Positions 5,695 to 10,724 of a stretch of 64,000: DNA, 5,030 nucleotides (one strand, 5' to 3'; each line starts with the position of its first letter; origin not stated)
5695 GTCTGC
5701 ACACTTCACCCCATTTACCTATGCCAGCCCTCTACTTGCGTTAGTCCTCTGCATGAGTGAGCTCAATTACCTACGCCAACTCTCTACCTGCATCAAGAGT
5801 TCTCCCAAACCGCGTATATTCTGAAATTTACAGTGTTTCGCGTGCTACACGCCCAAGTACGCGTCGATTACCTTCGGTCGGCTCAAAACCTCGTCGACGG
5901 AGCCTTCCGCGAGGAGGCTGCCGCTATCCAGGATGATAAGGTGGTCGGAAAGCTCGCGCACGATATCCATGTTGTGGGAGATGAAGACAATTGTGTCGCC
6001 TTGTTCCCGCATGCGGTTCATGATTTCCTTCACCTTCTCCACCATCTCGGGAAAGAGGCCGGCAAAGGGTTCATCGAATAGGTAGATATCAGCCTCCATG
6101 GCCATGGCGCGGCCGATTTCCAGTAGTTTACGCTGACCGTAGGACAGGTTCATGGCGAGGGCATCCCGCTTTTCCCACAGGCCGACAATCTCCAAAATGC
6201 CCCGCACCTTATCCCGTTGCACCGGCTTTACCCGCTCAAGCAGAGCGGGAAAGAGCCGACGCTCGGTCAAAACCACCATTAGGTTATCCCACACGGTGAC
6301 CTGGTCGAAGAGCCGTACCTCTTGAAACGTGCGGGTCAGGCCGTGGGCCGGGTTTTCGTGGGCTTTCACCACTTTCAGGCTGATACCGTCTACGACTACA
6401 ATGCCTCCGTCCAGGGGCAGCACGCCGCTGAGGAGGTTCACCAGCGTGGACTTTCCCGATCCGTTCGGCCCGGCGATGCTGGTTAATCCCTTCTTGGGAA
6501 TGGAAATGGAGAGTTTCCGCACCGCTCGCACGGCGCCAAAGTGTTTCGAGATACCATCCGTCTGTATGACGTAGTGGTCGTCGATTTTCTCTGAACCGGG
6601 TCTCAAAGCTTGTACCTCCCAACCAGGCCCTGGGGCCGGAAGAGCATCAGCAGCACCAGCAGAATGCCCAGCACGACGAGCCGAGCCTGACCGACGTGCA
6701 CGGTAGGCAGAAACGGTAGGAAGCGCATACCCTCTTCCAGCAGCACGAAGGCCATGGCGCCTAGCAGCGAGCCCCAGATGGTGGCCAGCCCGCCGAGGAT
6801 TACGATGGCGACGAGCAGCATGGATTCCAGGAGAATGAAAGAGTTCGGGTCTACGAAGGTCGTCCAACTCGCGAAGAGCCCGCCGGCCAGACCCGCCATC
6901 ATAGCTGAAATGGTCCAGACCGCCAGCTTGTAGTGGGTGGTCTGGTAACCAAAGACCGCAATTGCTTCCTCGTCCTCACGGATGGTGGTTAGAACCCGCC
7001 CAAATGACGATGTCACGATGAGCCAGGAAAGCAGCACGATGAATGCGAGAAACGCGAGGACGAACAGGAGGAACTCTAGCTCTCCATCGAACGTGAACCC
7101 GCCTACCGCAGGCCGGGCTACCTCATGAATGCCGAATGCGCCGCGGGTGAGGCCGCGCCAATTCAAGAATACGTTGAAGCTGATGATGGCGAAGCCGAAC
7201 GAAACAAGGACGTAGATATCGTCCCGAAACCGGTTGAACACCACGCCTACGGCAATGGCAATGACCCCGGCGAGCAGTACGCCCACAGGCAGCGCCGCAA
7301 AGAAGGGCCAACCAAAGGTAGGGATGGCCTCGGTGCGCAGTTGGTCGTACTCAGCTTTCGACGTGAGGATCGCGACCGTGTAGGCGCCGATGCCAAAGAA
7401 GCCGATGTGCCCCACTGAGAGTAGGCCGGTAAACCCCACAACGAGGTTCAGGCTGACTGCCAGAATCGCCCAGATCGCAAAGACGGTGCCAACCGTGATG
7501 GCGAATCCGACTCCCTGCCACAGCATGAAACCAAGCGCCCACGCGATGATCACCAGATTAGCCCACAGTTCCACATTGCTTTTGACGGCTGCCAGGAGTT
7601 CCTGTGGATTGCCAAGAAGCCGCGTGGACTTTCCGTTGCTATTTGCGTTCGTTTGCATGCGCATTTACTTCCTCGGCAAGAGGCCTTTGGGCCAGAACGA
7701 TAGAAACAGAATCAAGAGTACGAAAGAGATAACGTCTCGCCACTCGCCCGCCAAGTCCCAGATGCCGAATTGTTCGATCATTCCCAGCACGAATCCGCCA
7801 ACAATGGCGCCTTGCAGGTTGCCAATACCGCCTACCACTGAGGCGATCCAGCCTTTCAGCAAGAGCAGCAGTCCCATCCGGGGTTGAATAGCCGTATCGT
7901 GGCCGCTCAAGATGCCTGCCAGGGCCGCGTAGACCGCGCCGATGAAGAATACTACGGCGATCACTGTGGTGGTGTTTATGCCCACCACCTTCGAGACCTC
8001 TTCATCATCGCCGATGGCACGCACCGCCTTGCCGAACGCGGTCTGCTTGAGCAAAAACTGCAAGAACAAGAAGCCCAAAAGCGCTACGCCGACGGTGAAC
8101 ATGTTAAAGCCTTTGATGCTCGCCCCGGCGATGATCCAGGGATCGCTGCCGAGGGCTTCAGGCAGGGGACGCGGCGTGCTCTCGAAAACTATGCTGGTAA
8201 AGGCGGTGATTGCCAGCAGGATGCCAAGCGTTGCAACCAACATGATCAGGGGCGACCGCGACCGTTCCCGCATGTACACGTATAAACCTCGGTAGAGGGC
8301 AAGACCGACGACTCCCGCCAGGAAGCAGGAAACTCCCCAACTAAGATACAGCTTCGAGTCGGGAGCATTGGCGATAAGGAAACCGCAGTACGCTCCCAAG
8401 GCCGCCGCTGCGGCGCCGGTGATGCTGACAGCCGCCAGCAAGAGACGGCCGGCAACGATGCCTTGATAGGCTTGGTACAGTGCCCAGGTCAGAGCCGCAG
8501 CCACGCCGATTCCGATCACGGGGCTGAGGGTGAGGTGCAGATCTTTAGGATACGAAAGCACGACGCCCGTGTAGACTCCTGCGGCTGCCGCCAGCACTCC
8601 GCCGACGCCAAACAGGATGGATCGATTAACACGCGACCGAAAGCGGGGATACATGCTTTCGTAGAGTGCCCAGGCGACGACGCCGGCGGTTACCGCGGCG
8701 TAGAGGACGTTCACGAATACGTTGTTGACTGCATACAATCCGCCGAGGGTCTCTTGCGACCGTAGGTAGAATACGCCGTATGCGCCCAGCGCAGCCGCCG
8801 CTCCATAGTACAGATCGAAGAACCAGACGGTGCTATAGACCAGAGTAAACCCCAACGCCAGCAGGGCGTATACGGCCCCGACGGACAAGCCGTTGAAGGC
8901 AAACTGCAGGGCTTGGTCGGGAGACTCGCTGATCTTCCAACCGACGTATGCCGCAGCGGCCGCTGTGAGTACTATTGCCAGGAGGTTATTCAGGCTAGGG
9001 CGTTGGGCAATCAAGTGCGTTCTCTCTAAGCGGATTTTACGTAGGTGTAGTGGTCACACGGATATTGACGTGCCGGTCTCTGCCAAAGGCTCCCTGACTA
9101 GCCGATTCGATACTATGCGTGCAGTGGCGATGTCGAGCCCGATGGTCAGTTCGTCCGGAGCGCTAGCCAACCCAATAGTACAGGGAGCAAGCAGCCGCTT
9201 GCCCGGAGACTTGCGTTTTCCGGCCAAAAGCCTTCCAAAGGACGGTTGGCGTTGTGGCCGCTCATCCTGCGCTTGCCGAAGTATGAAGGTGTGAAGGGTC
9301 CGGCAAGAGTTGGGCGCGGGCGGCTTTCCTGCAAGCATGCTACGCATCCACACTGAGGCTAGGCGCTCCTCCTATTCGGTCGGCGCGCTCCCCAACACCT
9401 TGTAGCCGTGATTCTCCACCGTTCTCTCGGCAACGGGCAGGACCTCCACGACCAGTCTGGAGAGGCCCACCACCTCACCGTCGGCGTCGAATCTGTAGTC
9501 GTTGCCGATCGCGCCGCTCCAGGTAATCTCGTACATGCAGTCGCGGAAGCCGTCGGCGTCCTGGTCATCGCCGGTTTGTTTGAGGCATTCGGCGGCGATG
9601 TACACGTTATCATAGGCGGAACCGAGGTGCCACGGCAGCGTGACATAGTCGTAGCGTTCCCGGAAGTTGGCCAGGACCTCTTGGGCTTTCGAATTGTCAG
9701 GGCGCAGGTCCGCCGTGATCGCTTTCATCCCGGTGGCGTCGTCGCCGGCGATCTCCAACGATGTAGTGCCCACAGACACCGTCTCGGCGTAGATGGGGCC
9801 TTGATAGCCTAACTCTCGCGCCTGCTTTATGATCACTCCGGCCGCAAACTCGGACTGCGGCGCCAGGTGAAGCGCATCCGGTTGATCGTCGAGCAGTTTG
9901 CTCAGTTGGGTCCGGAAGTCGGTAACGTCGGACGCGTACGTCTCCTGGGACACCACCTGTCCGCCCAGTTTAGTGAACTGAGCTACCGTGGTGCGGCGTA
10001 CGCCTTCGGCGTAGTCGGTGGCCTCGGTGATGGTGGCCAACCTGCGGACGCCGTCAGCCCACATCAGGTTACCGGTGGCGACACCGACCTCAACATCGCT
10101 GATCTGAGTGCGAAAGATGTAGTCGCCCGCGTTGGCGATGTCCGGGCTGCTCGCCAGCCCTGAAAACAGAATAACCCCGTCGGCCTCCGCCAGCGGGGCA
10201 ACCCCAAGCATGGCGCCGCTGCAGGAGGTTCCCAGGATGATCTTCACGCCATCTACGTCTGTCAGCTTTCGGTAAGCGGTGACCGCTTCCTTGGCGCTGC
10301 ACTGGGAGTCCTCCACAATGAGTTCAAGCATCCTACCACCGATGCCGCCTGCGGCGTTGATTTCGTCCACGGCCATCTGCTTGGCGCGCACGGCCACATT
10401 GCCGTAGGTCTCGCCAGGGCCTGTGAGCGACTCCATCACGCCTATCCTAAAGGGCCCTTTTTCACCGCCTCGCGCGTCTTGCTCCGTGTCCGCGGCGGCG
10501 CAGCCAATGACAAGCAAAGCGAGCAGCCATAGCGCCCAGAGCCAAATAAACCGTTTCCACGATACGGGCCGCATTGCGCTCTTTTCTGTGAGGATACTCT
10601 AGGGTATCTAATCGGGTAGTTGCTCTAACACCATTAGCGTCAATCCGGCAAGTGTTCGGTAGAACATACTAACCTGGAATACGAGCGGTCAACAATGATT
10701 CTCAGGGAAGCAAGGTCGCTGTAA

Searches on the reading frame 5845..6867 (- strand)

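Call 20: search_protein_families(library=pfam, proteins=[window:5845-6867:-], max_evalue=0.001)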
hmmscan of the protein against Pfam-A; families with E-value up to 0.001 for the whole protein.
window:5845-6867:- (340 aa): 7 families
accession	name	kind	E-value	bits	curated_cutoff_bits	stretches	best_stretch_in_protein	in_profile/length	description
PF00005.33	ABC_tran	-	4.2e-25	89.4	25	1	117-269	2-137/137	ABC transporter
PF13304.12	AAA_21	-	7e-09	36.6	27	0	240-301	237-301/304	AAA domain, putative AbiEii toxin, Type IV TA system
PF12399.14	BCA_ABC_TP_C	-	5.4e-07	29.5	25.5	1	318-340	2-24/27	Branched-chain amino acid ATP-binding cassette transporter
PF02463.25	SMC_N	-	1.8e-06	28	40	0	124-146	22-44/220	RecF/RecN/SMC N terminal domain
PF13476.12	AAA_23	-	9.9e-06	26.8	27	1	114-147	8-40/201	AAA domain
PF13555.12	AAA_29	-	5.8e-05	23.2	27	1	120-145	16-41/61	P-loop containing region of AAA domain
PF13175.12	AAA_15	-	0.00056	20.1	32.1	0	114-147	12-44/374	AAA ATPase domain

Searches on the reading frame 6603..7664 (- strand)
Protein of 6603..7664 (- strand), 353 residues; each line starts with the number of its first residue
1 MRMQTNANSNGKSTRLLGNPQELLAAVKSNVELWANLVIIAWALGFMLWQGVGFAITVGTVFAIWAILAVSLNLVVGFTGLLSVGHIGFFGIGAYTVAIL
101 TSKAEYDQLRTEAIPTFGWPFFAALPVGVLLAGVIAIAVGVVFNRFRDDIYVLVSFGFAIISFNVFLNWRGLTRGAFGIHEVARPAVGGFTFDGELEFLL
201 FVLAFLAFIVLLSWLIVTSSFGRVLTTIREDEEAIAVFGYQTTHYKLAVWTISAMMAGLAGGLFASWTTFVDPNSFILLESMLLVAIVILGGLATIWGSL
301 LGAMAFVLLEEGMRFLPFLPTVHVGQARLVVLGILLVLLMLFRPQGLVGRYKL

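Call 20: search_protein_families(library=pfam, proteins=[window:6603-7664:-], max_evalue=0.001)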
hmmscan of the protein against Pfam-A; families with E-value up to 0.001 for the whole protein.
window:6603-7664:- (353 aa): 1 family
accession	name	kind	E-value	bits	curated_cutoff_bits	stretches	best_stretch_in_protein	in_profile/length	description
PF02653.21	BPD_transp_2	-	4.6e-41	141.2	26.8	1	57-339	4-268/269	Branched-chain amino acid transport system / permease component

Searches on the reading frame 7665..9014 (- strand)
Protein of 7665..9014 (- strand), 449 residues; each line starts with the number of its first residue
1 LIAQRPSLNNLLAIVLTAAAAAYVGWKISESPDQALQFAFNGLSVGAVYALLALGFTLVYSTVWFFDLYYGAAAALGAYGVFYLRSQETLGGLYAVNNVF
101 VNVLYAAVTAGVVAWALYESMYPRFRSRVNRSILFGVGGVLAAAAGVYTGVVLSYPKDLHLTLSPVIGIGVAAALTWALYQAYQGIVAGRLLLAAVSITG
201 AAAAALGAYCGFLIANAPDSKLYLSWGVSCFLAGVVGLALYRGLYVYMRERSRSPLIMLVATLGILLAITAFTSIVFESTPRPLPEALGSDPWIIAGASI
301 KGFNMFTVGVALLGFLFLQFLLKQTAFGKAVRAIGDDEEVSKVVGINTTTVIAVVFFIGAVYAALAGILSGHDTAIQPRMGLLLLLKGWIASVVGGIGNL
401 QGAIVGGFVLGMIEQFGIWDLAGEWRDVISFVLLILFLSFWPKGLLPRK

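Call 20: search_protein_families(library=pfam, proteins=[window:7665-9014:-], max_evalue=0.001)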
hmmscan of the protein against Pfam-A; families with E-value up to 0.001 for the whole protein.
window:7665-9014:- (449 aa): 1 family
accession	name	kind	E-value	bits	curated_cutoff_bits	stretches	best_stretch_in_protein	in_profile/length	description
PF02653.21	BPD_transp_2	-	1e-34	120.4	26.8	1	200-438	33-269/269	Branched-chain amino acid transport system / permease component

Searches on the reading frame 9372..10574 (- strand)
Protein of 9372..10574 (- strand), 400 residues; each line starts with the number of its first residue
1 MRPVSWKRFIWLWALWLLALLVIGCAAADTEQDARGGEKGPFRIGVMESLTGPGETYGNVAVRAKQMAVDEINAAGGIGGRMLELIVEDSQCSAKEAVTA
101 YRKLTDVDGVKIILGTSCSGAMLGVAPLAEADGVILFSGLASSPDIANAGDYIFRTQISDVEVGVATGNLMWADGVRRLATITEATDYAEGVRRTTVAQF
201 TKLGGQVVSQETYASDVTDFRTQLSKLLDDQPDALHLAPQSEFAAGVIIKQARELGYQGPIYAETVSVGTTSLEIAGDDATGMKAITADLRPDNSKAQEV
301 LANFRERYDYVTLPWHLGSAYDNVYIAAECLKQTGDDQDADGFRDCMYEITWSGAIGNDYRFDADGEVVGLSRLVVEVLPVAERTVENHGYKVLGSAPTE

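Call 20: search_protein_families(library=pfam, proteins=[window:9372-10574:-], max_evalue=0.001)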
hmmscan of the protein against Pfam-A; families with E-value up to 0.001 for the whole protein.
window:9372-10574:- (400 aa): 3 families
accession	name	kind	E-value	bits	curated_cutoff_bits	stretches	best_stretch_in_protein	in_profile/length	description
PF13458.12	Peripla_BP_6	-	1.2e-53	183.4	31.7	1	42-370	2-331/343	Periplasmic binding protein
PF01094.35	ANF_receptor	-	1.9e-27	96.7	25.4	1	64-369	5-341/353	Receptor family ligand binding region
PF13433.12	Peripla_BP_5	-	2e-16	60.5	27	1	43-349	2-308/363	Periplasmic binding protein domain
